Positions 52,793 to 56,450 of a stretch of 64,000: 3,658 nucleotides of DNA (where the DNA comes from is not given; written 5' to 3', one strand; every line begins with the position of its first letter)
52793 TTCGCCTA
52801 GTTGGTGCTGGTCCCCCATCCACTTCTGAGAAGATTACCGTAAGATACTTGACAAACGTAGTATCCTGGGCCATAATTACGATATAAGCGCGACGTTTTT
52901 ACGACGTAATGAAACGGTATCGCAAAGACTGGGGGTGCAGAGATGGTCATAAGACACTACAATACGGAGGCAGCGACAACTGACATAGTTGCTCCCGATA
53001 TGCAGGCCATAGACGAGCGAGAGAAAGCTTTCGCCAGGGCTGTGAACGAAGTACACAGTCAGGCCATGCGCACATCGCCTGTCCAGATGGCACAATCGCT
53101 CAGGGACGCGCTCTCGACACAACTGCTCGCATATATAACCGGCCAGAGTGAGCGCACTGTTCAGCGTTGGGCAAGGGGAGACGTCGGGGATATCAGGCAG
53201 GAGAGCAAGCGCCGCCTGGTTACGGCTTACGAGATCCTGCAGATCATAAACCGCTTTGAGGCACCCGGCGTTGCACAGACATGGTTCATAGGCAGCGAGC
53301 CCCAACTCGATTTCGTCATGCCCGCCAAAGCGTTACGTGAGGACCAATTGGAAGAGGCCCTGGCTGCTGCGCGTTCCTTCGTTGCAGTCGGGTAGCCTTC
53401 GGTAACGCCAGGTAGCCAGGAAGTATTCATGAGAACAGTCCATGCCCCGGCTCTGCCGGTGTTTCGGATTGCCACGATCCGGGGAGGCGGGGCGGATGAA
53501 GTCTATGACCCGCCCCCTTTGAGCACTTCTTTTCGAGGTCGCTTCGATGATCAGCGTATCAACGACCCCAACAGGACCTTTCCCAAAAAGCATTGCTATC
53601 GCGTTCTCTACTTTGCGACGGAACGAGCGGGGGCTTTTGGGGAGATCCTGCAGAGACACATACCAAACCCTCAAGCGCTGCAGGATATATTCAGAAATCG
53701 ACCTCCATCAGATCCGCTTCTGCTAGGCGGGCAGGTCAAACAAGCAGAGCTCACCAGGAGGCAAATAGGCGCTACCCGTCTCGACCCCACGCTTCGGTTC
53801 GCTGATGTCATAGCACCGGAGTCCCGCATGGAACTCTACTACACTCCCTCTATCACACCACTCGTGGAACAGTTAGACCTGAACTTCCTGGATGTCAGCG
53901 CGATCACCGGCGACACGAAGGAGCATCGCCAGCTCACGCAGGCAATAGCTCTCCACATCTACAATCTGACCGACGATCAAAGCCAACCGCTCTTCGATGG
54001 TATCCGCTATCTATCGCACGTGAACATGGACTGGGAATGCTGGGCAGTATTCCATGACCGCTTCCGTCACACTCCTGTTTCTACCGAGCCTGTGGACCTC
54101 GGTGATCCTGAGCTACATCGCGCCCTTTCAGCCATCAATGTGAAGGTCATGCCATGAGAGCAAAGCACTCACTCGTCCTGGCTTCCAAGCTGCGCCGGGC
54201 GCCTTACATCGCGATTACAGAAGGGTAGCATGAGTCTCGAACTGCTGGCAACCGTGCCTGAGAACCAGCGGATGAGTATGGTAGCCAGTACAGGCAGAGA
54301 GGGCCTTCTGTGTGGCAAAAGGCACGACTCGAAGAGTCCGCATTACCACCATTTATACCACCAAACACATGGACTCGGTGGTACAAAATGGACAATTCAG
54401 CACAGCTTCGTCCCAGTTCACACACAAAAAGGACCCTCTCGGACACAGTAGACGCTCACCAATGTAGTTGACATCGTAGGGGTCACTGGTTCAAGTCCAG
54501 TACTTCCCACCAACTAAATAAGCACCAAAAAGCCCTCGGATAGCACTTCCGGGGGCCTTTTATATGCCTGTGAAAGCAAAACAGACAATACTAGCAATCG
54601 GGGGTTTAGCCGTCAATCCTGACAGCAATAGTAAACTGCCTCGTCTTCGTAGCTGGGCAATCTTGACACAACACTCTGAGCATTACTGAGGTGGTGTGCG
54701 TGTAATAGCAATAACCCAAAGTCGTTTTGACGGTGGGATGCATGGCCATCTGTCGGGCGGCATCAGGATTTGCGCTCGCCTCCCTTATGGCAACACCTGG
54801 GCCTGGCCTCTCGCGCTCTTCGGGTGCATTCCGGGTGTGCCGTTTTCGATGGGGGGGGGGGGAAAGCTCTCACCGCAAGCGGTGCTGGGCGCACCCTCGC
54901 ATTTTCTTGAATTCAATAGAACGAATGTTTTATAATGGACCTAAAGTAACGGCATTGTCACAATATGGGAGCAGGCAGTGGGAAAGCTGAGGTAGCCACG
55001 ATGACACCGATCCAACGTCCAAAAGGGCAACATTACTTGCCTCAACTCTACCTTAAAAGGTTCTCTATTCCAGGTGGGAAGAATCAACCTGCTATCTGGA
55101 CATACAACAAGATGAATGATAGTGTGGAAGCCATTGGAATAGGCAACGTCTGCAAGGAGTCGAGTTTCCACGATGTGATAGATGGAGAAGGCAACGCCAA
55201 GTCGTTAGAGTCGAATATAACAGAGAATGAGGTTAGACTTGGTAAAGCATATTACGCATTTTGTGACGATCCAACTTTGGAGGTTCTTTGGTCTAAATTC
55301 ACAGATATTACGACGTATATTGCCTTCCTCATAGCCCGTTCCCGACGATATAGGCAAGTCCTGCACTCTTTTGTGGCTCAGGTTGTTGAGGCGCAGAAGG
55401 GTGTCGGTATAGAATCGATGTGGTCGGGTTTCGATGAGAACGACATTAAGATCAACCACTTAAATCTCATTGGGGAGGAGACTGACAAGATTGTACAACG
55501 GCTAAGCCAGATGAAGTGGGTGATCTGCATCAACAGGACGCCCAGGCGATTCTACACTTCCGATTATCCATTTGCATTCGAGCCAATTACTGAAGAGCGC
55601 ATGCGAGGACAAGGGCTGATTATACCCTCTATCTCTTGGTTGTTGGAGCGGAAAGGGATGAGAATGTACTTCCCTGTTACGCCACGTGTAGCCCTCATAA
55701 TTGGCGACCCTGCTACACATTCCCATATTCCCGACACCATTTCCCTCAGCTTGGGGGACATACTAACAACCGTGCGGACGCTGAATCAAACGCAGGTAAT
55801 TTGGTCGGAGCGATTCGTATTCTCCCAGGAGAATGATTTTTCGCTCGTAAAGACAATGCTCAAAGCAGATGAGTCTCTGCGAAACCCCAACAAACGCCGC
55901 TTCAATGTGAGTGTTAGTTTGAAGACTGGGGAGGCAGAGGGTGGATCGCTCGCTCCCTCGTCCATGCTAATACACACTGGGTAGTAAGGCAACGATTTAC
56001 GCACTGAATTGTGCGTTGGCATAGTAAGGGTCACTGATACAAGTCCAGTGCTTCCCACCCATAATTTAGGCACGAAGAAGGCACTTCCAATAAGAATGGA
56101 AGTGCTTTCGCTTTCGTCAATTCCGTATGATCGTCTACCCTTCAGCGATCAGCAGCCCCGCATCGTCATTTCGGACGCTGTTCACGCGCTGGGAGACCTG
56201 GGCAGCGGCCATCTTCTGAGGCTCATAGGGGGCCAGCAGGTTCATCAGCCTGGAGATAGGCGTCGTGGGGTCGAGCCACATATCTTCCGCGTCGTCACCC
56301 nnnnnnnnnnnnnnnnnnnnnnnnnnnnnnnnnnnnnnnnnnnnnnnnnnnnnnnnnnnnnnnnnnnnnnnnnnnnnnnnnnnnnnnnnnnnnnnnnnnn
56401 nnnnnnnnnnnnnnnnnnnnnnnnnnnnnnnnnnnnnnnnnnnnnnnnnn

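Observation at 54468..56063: Two truncated tRNA-3'-end-like direct repeats bracket a low-GC 1.5-kb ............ carrying only a DUF4238 gene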

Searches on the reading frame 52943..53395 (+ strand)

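Call 9: search_protein_families(library=pfam, proteins=[window:52943-53395:+], max_evalue=0.01)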
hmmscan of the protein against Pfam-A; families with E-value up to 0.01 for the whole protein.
window:52943-53395:+ (150 aa): 1 family
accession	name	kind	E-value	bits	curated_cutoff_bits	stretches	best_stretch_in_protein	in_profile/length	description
PF23379.1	DUF7096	-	0.0077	16.5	27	0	2-67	129-194/208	Domain of unknown function (DUF7096)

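Call 31: search_protein_families(library=padloc, proteins=[window:52943-53395:+], max_evalue=0.001)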
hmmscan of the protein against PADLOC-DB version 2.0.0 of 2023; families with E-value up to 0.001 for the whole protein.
window:52943-53395:+ (150 aa): 0 families

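Call 46: search_protein_families(library=ncbifam, proteins=[window:52943-53395:+], max_evalue=0.01)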
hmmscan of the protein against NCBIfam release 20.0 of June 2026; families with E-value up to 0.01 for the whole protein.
window:52943-53395:+ (150 aa): 1 family
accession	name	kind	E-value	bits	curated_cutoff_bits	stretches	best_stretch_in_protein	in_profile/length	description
NF049845.1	Xre_ParS_antitoxin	subfamily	0.0028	17.7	90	1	49-133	6-92/112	type II RES/Xre toxin-antitoxin system antitoxin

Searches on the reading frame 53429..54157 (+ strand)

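Call 9: search_protein_families(library=pfam, proteins=[window:53429-54157:+], max_evalue=0.01)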
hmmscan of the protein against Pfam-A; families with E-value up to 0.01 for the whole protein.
window:53429-54157:+ (242 aa): 1 family
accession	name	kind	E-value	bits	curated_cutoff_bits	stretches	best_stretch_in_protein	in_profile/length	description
PF08808.17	RES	-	1.6e-07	31.9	23.2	1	34-220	14-150/157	RES domain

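Call 31: search_protein_families(library=padloc, proteins=[window:53429-54157:+], max_evalue=0.001)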
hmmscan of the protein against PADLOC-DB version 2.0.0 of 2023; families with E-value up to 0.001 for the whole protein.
window:53429-54157:+ (242 aa): 0 families

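Call 46: search_protein_families(library=ncbifam, proteins=[window:53429-54157:+], max_evalue=0.01)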
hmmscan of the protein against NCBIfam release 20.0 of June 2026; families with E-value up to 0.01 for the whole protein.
window:53429-54157:+ (242 aa): 0 families

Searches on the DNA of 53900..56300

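Call 8: search_rna_families(source=window, start=53900, end=56300, threshold=evalue, max_evalue=10, show_alignments=4)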
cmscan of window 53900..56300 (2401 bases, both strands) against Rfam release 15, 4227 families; matches with E-value up to 10: 3.
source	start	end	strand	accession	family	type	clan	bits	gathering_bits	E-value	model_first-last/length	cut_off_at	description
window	54456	54564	+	RF00514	His_leader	Cis-reg; leader;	-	19.1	49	4.5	1-126/126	no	Histidine operon leader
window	54805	54921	+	RF00264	SNORA64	Gene; snRNA; snoRNA; HACA-box;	CL00041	16.7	35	2.4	1-133/133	no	Small nucleolar RNA SNORA64/SNORA10 family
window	54517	54573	+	RF04085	mir-1271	Gene; miRNA;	-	15.6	80.5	8.4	1-77/77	no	mir-1271 microRNA precursor family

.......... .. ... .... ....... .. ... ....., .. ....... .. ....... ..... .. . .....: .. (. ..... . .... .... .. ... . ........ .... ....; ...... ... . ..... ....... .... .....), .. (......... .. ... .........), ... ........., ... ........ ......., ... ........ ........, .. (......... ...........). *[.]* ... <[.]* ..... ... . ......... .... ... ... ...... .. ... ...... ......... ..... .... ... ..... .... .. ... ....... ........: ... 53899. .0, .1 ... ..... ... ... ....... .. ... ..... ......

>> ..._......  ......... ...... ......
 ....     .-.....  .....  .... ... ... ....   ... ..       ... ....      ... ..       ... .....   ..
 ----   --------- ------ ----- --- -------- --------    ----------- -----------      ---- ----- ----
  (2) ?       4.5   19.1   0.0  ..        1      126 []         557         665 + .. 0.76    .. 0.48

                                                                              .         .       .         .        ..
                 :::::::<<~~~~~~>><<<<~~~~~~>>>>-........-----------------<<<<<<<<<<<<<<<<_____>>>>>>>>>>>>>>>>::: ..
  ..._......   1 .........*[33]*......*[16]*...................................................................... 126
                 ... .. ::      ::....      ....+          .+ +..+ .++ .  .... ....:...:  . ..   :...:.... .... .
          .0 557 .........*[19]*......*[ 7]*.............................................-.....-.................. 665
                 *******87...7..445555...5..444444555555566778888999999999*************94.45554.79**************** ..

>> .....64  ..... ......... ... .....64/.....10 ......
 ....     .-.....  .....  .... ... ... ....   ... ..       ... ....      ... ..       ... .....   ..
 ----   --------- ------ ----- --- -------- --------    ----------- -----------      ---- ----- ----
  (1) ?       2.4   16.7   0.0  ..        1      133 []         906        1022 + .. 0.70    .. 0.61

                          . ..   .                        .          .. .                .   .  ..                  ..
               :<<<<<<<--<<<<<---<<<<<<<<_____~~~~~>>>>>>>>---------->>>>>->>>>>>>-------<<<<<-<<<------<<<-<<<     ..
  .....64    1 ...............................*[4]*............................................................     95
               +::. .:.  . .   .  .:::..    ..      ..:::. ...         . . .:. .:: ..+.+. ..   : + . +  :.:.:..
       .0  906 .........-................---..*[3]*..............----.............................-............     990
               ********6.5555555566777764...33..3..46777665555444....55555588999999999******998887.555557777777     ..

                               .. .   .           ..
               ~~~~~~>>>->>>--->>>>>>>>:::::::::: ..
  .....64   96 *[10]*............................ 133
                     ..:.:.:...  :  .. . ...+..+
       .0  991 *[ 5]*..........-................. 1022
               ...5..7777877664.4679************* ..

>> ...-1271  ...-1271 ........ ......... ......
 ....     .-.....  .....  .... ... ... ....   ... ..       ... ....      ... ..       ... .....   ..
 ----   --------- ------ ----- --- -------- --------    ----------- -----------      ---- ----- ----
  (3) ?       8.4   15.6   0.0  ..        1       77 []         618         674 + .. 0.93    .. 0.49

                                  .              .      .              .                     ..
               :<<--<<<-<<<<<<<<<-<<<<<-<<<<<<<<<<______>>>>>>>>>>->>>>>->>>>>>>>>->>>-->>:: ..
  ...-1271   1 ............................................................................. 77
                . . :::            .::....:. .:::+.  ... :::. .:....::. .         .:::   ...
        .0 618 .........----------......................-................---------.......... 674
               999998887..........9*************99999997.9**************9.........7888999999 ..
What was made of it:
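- Tried and rejected: The only match over copy 1 is a chance His_leader hit driven by the terminator (call 8).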

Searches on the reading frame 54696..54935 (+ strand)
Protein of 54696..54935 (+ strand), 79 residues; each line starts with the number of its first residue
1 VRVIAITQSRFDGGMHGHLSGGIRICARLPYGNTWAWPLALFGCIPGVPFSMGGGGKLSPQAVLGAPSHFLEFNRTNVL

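Call 26: search_protein_families(library=pfam, proteins=[window:54696-54935:+], max_evalue=0.01)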
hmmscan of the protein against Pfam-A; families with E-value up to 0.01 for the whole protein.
window:54696-54935:+ (79 aa): 0 families
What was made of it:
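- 54567..54964 (+): Non-coding spacer of the cassette. It holds a G12 run (54851-54862) and a promoter-like site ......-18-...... (54907-54936). ORFs here have no Pfam hit (call 26).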
